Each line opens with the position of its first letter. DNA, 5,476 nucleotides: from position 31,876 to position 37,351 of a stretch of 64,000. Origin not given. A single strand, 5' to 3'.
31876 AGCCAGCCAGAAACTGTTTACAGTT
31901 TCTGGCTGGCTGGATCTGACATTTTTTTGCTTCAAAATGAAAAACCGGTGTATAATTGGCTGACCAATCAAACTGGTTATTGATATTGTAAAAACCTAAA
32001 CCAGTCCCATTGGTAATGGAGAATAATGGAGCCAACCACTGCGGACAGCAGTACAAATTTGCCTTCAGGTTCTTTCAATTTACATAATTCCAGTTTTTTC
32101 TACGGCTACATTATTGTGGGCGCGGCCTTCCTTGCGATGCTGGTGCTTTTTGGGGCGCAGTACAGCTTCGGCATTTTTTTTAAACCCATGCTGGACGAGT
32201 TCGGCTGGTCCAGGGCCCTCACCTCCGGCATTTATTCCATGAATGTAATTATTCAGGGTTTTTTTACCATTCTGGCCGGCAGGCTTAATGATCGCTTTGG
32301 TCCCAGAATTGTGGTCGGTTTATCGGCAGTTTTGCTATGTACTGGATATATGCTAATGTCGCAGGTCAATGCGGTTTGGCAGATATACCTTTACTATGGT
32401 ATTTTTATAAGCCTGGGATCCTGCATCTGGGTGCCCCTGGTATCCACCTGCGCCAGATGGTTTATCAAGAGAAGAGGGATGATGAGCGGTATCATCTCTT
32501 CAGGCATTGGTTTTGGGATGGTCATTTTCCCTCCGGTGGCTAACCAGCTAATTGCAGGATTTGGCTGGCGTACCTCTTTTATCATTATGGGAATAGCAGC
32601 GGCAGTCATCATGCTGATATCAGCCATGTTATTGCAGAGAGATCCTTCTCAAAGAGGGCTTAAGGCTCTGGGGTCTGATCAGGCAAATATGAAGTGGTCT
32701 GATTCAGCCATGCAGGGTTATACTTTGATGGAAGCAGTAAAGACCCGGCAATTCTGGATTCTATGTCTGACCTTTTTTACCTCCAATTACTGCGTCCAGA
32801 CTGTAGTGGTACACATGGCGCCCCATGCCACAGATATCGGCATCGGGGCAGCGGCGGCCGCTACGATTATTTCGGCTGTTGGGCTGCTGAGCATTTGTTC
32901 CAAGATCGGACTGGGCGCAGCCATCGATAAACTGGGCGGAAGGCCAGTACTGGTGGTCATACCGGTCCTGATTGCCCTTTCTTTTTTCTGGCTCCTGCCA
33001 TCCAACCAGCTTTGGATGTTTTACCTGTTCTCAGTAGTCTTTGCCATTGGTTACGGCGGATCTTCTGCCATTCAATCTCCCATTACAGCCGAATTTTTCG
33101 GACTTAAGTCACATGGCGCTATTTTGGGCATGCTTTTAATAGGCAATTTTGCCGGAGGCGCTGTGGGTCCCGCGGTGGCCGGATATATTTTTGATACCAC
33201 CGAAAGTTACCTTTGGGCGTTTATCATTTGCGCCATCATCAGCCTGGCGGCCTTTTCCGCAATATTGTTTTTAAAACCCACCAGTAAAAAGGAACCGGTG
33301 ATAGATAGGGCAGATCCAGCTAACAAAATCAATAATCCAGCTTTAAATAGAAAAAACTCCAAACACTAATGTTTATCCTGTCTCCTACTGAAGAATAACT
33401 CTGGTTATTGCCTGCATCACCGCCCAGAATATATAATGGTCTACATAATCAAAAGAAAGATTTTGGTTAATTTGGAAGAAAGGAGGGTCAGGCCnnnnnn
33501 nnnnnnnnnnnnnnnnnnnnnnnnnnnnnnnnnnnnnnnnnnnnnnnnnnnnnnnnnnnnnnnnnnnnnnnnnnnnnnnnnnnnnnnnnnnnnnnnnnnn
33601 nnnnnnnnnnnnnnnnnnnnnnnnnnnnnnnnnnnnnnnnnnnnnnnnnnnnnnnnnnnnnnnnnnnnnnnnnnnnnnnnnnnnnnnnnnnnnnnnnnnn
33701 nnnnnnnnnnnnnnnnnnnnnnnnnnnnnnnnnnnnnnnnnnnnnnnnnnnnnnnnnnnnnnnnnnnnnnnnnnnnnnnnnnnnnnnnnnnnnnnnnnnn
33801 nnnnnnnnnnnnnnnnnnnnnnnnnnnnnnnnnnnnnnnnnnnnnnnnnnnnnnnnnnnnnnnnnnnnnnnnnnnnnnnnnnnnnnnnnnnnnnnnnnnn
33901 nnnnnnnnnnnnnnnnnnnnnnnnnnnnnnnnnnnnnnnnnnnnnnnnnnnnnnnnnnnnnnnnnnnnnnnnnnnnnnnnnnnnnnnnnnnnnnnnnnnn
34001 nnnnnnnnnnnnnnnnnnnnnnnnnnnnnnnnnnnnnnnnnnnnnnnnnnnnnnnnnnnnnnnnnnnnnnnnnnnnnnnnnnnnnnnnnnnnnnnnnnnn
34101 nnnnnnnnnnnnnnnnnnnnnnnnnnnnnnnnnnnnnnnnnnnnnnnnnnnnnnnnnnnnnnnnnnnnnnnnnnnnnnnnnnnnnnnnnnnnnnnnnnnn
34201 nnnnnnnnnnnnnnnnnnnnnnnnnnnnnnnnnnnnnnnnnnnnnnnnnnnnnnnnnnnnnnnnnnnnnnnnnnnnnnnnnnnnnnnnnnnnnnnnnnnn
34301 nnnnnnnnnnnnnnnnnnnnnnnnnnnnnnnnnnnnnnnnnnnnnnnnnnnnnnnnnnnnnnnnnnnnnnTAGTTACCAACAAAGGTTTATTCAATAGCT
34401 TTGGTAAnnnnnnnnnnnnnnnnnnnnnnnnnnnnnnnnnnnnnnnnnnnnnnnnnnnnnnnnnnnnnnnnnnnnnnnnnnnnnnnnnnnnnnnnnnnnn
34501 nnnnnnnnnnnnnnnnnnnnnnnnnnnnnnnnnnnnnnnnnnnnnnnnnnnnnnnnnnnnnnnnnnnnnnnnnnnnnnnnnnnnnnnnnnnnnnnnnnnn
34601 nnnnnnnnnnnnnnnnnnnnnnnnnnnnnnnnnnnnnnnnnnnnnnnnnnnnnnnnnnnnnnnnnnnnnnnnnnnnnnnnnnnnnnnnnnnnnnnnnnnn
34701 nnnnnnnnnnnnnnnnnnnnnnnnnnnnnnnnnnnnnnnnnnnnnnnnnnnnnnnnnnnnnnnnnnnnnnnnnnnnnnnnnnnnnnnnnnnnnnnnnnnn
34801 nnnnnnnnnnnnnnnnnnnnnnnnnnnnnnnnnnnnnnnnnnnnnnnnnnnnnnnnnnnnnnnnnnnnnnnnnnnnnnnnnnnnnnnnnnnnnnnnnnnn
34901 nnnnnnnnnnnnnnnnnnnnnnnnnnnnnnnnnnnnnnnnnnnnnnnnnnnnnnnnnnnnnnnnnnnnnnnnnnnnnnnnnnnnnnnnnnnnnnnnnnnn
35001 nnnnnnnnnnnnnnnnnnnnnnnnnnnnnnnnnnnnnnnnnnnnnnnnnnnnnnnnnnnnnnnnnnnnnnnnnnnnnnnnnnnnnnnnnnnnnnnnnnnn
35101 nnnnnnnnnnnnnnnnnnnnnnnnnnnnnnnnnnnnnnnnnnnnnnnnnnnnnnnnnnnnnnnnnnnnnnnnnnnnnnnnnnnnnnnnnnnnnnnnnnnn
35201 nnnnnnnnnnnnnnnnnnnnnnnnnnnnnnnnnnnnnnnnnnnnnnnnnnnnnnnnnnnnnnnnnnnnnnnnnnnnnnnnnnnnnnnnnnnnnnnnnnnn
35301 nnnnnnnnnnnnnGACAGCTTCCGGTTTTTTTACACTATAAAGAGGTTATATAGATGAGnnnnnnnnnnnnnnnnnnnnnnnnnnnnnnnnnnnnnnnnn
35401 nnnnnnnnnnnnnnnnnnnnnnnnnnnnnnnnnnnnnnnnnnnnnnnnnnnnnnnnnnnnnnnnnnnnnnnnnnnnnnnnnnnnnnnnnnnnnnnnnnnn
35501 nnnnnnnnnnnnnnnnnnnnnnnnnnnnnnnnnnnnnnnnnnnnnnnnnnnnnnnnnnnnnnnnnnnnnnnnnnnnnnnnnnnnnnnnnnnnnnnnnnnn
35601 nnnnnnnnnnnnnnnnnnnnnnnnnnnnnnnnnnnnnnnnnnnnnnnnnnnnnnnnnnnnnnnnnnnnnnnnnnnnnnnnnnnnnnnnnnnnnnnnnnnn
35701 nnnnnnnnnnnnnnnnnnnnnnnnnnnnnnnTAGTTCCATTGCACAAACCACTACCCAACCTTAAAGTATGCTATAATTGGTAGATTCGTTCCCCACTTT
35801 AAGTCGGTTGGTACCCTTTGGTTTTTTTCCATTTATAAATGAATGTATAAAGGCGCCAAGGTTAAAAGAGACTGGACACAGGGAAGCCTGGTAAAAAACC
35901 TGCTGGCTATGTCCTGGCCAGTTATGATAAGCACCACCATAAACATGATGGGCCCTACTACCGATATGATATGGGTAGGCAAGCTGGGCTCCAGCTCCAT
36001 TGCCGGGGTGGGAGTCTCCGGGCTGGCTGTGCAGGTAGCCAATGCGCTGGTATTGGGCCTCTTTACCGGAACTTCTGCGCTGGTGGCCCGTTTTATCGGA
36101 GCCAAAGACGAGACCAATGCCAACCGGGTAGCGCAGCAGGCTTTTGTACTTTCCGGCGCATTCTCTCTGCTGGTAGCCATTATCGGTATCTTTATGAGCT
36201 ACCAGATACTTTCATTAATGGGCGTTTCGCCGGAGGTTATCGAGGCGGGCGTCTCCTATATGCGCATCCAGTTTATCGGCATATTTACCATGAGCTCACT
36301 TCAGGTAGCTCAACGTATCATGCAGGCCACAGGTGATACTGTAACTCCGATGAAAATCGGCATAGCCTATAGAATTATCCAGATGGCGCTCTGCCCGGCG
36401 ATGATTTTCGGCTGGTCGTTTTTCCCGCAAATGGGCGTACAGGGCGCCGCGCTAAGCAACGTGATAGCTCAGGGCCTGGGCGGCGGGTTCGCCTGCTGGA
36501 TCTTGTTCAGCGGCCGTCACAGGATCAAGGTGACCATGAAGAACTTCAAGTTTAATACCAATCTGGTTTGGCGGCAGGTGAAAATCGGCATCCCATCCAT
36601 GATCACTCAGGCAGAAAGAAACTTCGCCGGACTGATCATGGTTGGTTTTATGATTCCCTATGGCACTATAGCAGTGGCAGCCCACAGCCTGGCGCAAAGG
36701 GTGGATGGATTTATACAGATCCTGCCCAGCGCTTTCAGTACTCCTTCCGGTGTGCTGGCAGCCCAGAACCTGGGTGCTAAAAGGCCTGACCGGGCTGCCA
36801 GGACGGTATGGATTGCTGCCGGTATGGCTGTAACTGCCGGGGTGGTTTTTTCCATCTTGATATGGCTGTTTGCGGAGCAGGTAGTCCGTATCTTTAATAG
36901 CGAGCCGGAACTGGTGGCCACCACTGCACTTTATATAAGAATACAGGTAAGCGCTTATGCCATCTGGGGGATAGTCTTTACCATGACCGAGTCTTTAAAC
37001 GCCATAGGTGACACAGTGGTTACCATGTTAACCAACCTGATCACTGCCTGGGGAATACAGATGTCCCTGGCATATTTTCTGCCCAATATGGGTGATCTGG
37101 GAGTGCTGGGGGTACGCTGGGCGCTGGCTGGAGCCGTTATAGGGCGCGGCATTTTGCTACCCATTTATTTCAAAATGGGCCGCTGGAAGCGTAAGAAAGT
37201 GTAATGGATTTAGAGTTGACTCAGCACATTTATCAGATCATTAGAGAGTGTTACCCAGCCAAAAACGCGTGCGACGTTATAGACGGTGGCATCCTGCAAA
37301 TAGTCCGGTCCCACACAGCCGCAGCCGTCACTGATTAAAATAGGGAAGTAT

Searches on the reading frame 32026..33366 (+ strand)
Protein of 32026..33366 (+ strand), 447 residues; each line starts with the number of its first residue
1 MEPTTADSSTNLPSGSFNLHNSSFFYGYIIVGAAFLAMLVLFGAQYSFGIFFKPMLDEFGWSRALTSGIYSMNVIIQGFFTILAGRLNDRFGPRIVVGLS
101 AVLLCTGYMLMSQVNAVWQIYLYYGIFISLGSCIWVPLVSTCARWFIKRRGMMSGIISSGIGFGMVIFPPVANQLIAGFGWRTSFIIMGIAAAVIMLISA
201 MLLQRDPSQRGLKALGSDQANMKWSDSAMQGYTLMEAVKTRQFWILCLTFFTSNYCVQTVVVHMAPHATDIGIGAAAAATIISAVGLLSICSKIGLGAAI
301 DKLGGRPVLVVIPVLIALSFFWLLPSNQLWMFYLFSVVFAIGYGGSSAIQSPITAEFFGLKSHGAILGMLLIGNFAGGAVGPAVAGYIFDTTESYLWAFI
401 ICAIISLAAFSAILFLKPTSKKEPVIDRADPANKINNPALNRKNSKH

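Call 52: search_protein_families(library=ncbifam, proteins=[window:32026-33366:+], max_evalue=1e-10)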
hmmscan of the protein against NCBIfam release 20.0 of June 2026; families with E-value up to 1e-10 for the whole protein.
window:32026-33366:+ (447 aa): 14 families
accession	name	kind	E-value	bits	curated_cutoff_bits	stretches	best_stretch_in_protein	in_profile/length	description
NF049980.1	SfMCT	equivalog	1.6e-74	250.9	320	1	30-405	4-378/378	L-lactate MFS transporter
TIGR00890.1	2A0111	subfamily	1.4e-48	165.8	374.85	1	31-410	5-375/377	oxalate/formate antiport family MFS transporter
TIGR04259.1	oxa_formateAnti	equivalog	4.7e-35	121.2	335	1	33-422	7-398/405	oxalate/formate MFS antiporter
TIGR00892.1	2A0113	subfamily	8.4e-27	94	586.1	1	26-409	16-413/455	monocarboxylate transporter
TIGR00893.1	2A0114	subfamily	3e-26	92.3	395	1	45-263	10-237/399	D-galactonate transporter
NF038246.1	bile_salt_MFS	equivalog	8.9e-23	80.8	400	1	26-415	2-402/408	conjugated bile salt MFS transporter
TIGR00886.1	2A0108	subfamily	3.4e-17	62.6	311.7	1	34-252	6-236/368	NarK family nitrate/nitrite MFS transporter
TIGR00881.1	2A0104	subfamily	1.7e-14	53.7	407.75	0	53-249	19-224/379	phosphoglycerate transporter protein PgtP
NF033733.1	MFS_ArsK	equivalog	2.5e-14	52.9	400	1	43-413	17-384/388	arsenite efflux MFS transporter ArsK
NF012174.0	tet_MFS_A_B_C_D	equivalog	4.4e-14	52.1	475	0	71-214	47-189/382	Tet(A)/Tet(B)/Tet(C) family tetracycline efflux MFS transporter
TIGR00895.1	2A0115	subfamily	3.6e-13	49.2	418.55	0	269-418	45-193/398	aromatic acid/H+ symport family MFS transporter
NF012195.0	tet_MFS_H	exception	9.6e-12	44.7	840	0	296-435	61-198/392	tetracycline efflux MFS transporter Tet(H)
TIGR00883.1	2A0106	subfamily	4e-11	42.6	443.45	0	165-405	153-398/400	metabolite/H+ symporter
NF012186.0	tet_MFS_D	exception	7.7e-11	41.6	775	0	284-421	49-184/394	tetracycline efflux MFS transporter Tet(D)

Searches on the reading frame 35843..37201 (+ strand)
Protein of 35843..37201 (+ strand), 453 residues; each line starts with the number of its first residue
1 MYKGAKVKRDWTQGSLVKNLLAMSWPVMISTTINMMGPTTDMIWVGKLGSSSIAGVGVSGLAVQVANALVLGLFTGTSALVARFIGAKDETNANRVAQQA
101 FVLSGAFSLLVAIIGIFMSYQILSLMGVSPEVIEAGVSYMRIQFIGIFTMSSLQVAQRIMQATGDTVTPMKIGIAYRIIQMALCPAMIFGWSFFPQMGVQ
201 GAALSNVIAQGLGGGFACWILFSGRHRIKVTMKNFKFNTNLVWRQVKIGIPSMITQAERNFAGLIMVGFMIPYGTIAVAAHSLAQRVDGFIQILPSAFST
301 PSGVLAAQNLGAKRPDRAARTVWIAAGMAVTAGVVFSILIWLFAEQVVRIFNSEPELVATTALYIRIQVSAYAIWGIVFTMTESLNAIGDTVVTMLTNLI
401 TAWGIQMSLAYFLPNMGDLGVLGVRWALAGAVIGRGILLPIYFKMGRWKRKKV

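Call 52: search_protein_families(library=ncbifam, proteins=[window:35843-37201:+], max_evalue=1e-10)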
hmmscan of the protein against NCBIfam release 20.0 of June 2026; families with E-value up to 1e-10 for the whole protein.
window:35843-37201:+ (453 aa): 8 families
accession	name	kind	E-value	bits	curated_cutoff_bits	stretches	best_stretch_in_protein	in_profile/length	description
TIGR00797.1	matE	subfamily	9e-73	245.4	147.4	1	26-420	1-391/396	MATE family efflux transporter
NF041801.1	MATE_SolL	equivalog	5.3e-53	180.4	780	1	10-450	12-453/458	solanimycin export family MATE transporter SolL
NF007562.1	PRK10189.1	equivalog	8.3e-27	94.1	465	1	15-451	24-465/470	EmmdR/YeeO family multidrug/toxin efflux MATE transporter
NF007130.1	PRK09575.1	equivalog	4.7e-21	75.5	445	1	15-428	3-412/435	MATE family efflux transporter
NF001214.0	PRK00187.1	equivalog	9.4e-21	74.3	449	1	17-450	9-450/464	NorM family multidrug efflux MATE transporter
NF000131.1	MATE_multi_MepA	equivalog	3.8e-19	69.2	850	1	15-428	13-419/451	multidrug efflux MATE transporter MepA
NF045539.1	MATE_efflux1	equivalog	4.3e-16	59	350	1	88-271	69-249/411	MATE family Na+-driven efflux transporter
NF052396.1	MATE_WgkD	equivalog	7.6e-16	58.1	510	1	17-400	2-385/428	tryglysin-associated MATE efflux transporter WgkD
